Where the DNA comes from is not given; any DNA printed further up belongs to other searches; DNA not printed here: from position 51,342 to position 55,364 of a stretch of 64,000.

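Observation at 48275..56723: Atypical Liv-type ABC importer: substrate-binding protein with tandem-duplicated LivJ-like domains plus an extra type-2 PBP-like domain, and a single 1241-aa fused LivH-LivM permease with large non-membrane inserts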

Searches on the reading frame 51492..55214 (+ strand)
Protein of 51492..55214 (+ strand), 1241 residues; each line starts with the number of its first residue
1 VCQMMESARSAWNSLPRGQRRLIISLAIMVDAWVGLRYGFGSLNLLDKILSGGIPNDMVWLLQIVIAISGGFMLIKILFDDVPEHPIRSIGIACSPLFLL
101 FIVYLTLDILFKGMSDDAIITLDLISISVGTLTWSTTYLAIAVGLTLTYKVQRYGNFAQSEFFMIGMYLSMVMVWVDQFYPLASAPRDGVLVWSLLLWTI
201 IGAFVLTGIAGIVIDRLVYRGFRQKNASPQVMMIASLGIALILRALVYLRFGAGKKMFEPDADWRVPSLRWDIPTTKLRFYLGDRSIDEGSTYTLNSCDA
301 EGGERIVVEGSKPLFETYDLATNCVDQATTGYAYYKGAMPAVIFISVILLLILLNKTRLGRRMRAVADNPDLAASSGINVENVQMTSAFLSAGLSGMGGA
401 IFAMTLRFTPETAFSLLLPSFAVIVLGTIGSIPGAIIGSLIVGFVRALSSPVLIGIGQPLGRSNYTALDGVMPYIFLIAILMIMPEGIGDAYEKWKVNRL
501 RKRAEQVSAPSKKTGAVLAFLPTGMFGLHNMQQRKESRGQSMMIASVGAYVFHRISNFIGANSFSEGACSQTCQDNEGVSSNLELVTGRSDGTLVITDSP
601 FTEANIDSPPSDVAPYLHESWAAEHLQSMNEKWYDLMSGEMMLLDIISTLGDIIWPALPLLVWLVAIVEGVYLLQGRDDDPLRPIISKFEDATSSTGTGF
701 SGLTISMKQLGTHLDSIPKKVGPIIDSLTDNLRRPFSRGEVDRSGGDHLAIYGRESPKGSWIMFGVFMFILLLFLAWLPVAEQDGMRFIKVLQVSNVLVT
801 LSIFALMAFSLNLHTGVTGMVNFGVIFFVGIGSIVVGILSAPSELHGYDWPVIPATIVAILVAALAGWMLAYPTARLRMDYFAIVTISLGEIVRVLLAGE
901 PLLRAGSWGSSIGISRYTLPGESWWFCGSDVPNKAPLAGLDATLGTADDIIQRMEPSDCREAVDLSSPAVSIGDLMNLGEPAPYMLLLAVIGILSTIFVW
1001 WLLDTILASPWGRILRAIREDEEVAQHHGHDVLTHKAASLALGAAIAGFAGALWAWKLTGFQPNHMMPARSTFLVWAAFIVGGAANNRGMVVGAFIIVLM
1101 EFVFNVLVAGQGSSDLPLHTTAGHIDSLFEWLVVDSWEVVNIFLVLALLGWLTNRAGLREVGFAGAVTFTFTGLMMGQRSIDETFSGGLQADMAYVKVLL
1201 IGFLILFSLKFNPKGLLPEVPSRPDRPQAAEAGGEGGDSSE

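Call 7: search_protein_families(library=pfam, proteins=[window:51492-55214:+], max_evalue=0.01)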
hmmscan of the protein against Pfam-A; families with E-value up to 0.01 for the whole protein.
window:51492-55214:+ (1241 aa): 1 family
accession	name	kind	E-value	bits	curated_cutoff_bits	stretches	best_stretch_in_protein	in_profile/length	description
PF02653.21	BPD_transp_2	-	1.4e-73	247.8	26.8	2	794-1103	2-245/269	Branched-chain amino acid transport system / permease component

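Call 16: search_solved_structures(query=window:51492-55214:+, max_evalue=0.01, show_alignments=3)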
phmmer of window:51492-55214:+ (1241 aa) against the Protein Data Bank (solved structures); distinct sequences matched with E-value up to 0.01: 0.

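Call 17: find_homologous_proteins(query=window:51492-55214:+, max_evalue=1e-10)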
Query window:51492-55214:+ (1241 aa): 1041 proteins with E <= 1e-10 among 8000 candidates; the best 120 are listed.
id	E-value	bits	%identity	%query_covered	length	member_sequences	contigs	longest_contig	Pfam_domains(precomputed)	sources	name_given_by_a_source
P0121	0.0e+0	2771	100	100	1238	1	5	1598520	PF02653.22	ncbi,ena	ncbi:MAG: ABC transporter permease [Candidatus Thalassarchaeaceae archaeon]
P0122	0.0e+0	2770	100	100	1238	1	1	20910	PF02653.22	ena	-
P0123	0.0e+0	2769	100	100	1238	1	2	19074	PF02653.22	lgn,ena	-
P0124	0.0e+0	2769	100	100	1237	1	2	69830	PF02653.22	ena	-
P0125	0.0e+0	2768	100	100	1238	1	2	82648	PF02653.22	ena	-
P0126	0.0e+0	2767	100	100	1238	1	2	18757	PF02653.22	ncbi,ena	-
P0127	0.0e+0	2767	100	100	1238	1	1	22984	PF02653.22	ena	-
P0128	0.0e+0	2767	100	100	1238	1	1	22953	PF02653.22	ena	-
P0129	0.0e+0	2767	100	100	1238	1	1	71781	PF02653.22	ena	-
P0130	0.0e+0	2766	100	100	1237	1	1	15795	PF02653.22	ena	-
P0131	0.0e+0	2766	100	100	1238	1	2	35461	PF02653.22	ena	-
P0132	0.0e+0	2766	100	100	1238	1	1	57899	PF02653.22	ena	-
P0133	0.0e+0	2765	100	100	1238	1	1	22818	PF02653.22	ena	-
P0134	0.0e+0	2765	100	100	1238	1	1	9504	PF02653.22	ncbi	-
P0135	0.0e+0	2765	100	100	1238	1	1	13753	PF02653.22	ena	-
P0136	0.0e+0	2765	100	100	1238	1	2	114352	PF02653.22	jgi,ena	-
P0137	0.0e+0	2764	100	100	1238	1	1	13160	PF02653.22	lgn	-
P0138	0.0e+0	2764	100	100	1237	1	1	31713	PF02653.22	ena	-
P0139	0.0e+0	2764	100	100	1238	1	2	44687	PF02653.22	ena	-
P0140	0.0e+0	2764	100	100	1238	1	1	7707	PF02653.22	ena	-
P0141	0.0e+0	2764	100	100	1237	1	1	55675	PF02653.22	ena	-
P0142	0.0e+0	2764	100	100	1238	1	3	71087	PF02653.22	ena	-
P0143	0.0e+0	2763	100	100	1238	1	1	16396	PF02653.22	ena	-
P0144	0.0e+0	2763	99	100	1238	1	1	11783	PF02653.22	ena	-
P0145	0.0e+0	2763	100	100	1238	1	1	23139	PF02653.22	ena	-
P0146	0.0e+0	2763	100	100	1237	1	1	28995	PF02653.22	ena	-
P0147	0.0e+0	2763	100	100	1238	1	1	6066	PF02653.22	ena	-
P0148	0.0e+0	2763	100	100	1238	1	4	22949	PF02653.22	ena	-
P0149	0.0e+0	2763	100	100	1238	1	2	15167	PF02653.22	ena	-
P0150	0.0e+0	2763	100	100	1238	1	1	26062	PF02653.22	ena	-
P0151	0.0e+0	2763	100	100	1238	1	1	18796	PF02653.22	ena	-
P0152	0.0e+0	2763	100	100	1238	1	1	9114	PF02653.22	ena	-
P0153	0.0e+0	2762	100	100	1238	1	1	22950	PF02653.22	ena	-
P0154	0.0e+0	2762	100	100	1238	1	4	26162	PF02653.22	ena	-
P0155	0.0e+0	2762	100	100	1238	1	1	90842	PF02653.22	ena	-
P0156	0.0e+0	2762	100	100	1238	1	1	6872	PF02653.22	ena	-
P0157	0.0e+0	2762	100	100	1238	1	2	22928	PF02653.22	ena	-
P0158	0.0e+0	2762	100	100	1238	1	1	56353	PF02653.22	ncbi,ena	-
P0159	0.0e+0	2762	100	100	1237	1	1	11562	PF02653.22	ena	-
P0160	0.0e+0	2761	99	100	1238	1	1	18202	PF02653.22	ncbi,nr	ncbi:ABC transporter permease [Candidatus Poseidoniales archaeon]|nr:ABC transporter permease [Candi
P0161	0.0e+0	2761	100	100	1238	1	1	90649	PF02653.22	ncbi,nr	ncbi:MAG: hypothetical protein DBX06_08815 [Candidatus Poseidoniales archaeon]|nr:MAG: hypothetical 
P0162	0.0e+0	2761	99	100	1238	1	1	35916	PF02653.22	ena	-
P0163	0.0e+0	2761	100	100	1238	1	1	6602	PF02653.22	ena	-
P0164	0.0e+0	2761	100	100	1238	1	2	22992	PF02653.22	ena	-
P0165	0.0e+0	2761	99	100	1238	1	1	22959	PF02653.22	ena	-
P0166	0.0e+0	2761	100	100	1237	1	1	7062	PF02653.22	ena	-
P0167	0.0e+0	2760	99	100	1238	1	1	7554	PF02653.22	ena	-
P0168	0.0e+0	2760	99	100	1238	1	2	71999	PF02653.22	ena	-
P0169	0.0e+0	2760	100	100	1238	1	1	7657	PF02653.22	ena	-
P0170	0.0e+0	2760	100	100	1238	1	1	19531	PF02653.22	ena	-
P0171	0.0e+0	2760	99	100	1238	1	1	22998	PF02653.22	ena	-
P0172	0.0e+0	2760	99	100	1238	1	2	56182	PF02653.22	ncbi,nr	ncbi:ABC transporter permease [Candidatus Poseidoniales archaeon]|nr:ABC transporter permease [Candi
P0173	0.0e+0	2760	99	100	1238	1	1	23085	PF02653.22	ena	-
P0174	0.0e+0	2759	100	100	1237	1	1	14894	PF02653.22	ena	-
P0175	0.0e+0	2759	99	100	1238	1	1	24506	PF02653.22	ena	-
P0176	0.0e+0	2759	99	100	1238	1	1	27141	PF02653.22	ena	-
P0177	0.0e+0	2759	99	100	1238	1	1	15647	PF02653.22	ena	-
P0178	0.0e+0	2758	99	100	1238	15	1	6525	PF02653.22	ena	-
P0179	0.0e+0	2758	99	100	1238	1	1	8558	PF02653.22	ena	-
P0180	0.0e+0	2758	99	100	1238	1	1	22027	PF02653.22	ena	-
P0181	0.0e+0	2758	99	100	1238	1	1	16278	PF02653.22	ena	-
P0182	0.0e+0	2756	99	100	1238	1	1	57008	PF02653.22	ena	-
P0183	0.0e+0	2754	99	100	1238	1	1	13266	PF02653.22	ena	-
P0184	0.0e+0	2754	99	100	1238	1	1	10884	PF02653.22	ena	-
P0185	0.0e+0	2754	99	100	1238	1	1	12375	PF02653.22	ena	-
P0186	0.0e+0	2754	99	100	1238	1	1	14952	PF02653.22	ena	-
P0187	0.0e+0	2753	99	100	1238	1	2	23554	PF02653.22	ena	-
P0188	0.0e+0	2753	99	100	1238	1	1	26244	PF02653.22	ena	-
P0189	0.0e+0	2752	99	100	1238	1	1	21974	PF02653.22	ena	-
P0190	0.0e+0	2752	99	100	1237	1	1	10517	PF02653.22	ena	-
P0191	0.0e+0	2752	99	100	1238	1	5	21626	PF02653.22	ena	-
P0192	0.0e+0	2752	99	100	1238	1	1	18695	PF02653.22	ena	-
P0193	0.0e+0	2752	99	100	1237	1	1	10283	PF02653.22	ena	-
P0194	0.0e+0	2752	99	100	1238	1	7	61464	PF02653.22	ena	-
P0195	0.0e+0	2751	99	100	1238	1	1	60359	PF02653.22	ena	-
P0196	0.0e+0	2751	99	100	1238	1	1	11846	PF02653.22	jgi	-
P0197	0.0e+0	2751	99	100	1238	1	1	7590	PF02653.22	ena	-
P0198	0.0e+0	2751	99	100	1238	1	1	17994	PF02653.22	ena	-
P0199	0.0e+0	2750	99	100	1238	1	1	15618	PF02653.22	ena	-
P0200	0.0e+0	2750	99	100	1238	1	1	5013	PF02653.22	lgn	-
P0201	0.0e+0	2749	99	100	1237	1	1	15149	PF02653.22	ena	-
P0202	0.0e+0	2749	99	100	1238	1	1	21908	PF02653.22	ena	-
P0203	0.0e+0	2749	99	100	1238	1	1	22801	PF02653.22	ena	-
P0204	0.0e+0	2749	99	100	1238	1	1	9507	PF02653.22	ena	-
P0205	0.0e+0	2749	99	100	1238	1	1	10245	PF02653.22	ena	-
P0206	0.0e+0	2749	99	100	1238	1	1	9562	PF02653.22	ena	-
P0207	0.0e+0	2748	99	100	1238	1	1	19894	PF02653.22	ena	-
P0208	0.0e+0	2746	99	100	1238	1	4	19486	PF02653.22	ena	-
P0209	0.0e+0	2746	99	100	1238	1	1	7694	PF02653.22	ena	-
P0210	0.0e+0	2746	99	100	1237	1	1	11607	PF02653.22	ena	-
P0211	0.0e+0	2745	99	100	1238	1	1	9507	PF02653.22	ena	-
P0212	0.0e+0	2736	98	100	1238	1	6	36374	PF02653.22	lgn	-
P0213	0.0e+0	2735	98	100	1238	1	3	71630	PF02653.22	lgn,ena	-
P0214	0.0e+0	2734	98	100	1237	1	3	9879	PF02653.22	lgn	-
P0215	0.0e+0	2733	98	100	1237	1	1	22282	PF02653.22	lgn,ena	-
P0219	0.0e+0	2706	97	100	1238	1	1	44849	PF02653.22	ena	-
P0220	0.0e+0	2705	97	100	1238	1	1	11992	PF02653.22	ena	-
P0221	0.0e+0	2701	97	100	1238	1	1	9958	PF02653.22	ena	-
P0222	0.0e+0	2699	97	100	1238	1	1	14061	PF02653.22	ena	-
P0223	0.0e+0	2697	97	100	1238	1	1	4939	PF02653.22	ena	-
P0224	0.0e+0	2697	97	100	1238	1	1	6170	PF02653.22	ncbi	-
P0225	0.0e+0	2693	97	100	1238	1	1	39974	PF02653.22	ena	-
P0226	0.0e+0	2692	97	100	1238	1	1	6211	PF02653.22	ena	-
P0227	0.0e+0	2690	97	100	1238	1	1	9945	PF02653.22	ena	-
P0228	0.0e+0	2690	97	100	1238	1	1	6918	PF02653.22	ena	-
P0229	0.0e+0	2689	97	100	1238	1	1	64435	PF02653.22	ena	-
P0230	0.0e+0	2687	97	100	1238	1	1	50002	PF02653.22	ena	-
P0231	0.0e+0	2686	97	100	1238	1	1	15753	PF02653.22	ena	-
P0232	0.0e+0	2685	97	100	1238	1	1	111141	PF02653.22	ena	-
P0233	0.0e+0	2685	97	100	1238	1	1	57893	PF02653.22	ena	-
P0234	0.0e+0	2684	97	100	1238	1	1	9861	PF02653.22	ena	-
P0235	0.0e+0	2683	97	100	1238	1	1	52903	PF02653.22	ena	-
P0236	0.0e+0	2683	96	100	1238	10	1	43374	PF02653.22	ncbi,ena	-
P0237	0.0e+0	2683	96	100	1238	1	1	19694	PF02653.22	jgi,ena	-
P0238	0.0e+0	2681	96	100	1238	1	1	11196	PF02653.22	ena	-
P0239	0.0e+0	2679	96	100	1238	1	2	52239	PF02653.22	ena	-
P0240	0.0e+0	2679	96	100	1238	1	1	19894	PF02653.22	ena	-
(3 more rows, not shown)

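Call 64: predict_structure(alignment_id=A2)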
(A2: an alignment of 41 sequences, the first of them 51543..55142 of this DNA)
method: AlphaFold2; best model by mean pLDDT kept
length: 1200 residues; sequences in the alignment: 41
mean_pLDDT: 76.7   pTM: 0.78
mean pLDDT of the five models: 76.7, 75.0, 69.3, 69.0, 68.4
residues with pLDDT >= 90: 81; 70-90: 816; 50-70: 226; < 50: 77
segments of 3 or more residues with pLDDT < 50: 282-288, 304-306, 678-687, 719-735, 799-805, 916-936, 1048-1052
pLDDT, mean of each block of 10 residues (from residue 1): 82 90 85 76 84 81 72 69 84 86 83 87 89 81 89 80 78 84 91 89 81 79 86 65 68 77 80 62 48 68 52 75 87 84 83 81 87 92 81 67 76 80 87 82 72 75 66 68 67 78 86 79 85 89 86 82 84 82 79 75 84 88 89 88 88 80 63 54 47 60 67 55 39 52 83 88 67 87 90 71 57 86 77 85 90 66 67 76 67 58 80 53 36 50 71 87 86 92 88 78 66 78 88 87 52 63 76 88 85 80 87 85 91 82 86 76 67 79 88 72
secondary structure, 60 per line:
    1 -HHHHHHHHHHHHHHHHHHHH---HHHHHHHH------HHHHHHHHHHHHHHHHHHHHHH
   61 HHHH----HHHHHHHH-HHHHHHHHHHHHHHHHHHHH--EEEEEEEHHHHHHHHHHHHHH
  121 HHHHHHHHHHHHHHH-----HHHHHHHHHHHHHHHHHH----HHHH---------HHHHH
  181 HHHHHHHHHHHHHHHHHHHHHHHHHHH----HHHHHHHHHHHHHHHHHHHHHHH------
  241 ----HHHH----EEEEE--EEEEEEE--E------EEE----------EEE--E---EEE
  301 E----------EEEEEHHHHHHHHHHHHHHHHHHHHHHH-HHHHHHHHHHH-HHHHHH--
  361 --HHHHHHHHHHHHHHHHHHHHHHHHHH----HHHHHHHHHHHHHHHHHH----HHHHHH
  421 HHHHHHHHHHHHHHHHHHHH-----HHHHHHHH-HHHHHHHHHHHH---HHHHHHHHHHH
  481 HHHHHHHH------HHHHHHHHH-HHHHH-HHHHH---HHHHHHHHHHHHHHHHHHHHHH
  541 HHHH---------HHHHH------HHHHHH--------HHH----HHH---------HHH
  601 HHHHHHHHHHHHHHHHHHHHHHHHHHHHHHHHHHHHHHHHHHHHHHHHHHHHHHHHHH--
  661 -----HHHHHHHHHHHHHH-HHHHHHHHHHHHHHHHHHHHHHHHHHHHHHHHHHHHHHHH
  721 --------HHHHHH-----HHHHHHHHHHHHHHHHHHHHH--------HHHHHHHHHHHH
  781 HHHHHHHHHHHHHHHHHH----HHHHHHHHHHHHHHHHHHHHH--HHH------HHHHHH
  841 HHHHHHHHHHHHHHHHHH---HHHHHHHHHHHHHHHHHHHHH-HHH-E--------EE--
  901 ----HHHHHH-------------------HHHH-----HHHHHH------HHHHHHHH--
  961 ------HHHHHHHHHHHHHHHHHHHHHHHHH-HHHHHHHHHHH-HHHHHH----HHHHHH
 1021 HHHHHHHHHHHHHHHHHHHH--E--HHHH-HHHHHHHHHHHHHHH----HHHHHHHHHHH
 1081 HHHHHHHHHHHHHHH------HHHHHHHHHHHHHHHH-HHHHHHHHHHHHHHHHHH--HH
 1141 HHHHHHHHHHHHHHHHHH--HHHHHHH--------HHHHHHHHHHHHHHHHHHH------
elements in order (helices of 4 or more, strands of 3 or more residues): H2-21 H25-32 H39-64 H69-76 H78-97 E100-106 H107-135 H141-158 H163-166 H176-207 H212-234 H245-248 E253-257 E260-266 E276-278 E289-291 E298-301 E312-316 H317-339 H341-351 H353-358 H363-388 H393-410 H415-440 H446-453 H455-466 H470-488 H495-503 H505-509 H511-515 H519-544 H554-558 H565-570 H598-658 H666-679 H681-720 H729-734 H740-760 H769-798 H803-823 H835-858 H862-882 H905-910 H930-933 H939-944 H951-958 H967-991 H993-1003 H1005-1010 H1015-1040 H1046-1049 H1051-1065 H1070-1095 H1102-1117 H1119-1136 H1139-1158 H1161-1167 H1176-1194
